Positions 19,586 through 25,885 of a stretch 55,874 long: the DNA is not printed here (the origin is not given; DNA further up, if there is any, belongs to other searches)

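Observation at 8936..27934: A 6,332-aa lipid-anchored protein with a layered architecture and no catalytic motif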

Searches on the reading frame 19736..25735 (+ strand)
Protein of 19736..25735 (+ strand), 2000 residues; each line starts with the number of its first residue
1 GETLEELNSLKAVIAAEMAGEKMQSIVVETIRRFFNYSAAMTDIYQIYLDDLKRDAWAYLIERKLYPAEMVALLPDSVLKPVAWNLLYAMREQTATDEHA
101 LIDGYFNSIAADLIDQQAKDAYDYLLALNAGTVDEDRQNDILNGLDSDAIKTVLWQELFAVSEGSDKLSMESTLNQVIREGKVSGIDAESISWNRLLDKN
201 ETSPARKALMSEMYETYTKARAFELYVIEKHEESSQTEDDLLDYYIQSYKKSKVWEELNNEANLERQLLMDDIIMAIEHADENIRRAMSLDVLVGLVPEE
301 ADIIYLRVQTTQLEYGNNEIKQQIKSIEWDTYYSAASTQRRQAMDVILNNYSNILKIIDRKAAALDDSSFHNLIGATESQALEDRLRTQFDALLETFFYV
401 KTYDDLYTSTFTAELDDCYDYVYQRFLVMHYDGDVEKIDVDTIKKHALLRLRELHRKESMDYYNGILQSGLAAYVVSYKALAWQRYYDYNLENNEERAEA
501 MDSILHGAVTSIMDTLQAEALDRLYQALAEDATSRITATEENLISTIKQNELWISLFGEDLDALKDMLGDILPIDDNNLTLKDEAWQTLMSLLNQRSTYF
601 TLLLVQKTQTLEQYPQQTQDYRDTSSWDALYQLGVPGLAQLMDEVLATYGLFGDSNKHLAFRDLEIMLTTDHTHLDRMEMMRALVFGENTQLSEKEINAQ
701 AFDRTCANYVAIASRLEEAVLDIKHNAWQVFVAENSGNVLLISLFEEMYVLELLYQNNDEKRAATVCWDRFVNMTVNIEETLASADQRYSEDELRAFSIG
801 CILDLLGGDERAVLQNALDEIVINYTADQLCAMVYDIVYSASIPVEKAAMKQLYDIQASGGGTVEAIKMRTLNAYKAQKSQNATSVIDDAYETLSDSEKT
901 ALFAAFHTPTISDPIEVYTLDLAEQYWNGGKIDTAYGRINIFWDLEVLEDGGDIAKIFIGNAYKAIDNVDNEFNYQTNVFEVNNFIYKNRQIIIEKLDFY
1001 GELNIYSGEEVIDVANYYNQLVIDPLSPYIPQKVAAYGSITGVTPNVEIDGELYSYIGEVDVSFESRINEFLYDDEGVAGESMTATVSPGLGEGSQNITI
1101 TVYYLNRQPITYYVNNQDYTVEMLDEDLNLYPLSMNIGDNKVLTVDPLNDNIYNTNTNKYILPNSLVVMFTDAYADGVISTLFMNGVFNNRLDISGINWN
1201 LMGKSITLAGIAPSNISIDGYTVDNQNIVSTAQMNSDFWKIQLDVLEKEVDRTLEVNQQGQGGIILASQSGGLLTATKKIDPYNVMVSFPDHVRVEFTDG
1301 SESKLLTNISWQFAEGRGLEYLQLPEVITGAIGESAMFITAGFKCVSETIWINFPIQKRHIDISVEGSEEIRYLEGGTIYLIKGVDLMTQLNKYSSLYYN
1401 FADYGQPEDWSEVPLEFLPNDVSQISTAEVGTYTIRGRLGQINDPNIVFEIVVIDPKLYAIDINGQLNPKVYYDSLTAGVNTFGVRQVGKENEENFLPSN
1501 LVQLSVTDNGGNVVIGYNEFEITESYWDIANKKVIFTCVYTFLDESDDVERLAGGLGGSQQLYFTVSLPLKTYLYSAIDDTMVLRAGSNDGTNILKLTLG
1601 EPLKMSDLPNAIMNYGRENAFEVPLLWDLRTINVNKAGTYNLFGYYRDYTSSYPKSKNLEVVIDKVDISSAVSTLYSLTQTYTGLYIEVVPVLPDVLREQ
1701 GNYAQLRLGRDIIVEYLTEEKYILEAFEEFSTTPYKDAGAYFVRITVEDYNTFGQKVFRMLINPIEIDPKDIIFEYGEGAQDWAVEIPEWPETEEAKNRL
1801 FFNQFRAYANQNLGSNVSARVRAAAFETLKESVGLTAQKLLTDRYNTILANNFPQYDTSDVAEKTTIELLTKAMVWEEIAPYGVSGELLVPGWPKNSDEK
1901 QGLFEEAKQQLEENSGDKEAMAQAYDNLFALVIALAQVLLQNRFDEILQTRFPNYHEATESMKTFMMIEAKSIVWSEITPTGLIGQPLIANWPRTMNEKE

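Call 6: search_protein_families(library=pfam, proteins=[window:19736-25735:+], max_evalue=0.1)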
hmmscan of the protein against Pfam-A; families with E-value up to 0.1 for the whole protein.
window:19736-25735:+ (2000 aa): 3 families
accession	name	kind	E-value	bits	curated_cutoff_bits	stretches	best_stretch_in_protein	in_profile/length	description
PF07532.17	Big_4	-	0.00018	21.4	22.1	0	1613-1644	24-54/59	Bacterial Ig-like domain (group 4)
PF20321.3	DUF6616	-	0.0035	18.1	27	1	244-338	3-94/111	Family of unknown function (DUF6616)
PF01337.24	Barstar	-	0.079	13.4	23.4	0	555-587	29-60/96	Barstar (barnase inhibitor)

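Call 38: search_protein_families(library=ncbifam, proteins=[window:19736-25735:+], max_evalue=0.1)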
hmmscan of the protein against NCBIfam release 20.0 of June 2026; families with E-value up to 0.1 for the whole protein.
window:19736-25735:+ (2000 aa): 0 families
